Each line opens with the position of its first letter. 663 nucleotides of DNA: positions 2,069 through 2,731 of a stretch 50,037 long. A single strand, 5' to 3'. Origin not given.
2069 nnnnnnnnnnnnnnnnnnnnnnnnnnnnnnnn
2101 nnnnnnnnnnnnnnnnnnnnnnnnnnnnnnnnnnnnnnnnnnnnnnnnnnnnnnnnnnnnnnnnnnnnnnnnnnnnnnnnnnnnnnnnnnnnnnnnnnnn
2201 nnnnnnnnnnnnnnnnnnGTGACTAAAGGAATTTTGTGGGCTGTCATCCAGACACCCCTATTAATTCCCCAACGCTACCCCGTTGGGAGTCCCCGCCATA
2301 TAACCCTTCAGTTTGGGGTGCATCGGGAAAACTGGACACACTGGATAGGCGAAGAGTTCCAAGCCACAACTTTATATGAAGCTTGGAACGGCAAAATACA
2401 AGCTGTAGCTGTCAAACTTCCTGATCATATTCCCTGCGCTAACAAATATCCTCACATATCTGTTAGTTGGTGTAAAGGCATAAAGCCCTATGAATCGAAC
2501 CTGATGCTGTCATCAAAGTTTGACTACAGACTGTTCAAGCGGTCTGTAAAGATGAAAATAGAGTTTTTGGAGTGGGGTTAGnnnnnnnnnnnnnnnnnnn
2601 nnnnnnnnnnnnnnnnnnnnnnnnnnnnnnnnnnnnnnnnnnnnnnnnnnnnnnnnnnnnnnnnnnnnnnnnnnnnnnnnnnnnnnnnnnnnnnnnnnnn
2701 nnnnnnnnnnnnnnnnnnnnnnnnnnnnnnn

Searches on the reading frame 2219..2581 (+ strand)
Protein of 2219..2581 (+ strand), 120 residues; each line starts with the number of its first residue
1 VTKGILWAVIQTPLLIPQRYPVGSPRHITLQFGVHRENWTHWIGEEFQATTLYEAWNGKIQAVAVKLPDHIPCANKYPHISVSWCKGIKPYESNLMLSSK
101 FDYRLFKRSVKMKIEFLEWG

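Call 47: search_protein_families(library=pfam, proteins=[window:2219-2581:+], max_evalue=0.01)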
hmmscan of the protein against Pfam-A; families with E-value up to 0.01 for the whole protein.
window:2219-2581:+ (120 aa): 1 family
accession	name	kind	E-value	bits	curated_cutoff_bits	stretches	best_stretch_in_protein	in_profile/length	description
PF08302.16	tRNA_lig_CPD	-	1.7e-07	31.4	23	1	56-102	173-222/250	Fungal tRNA ligase phosphodiesterase domain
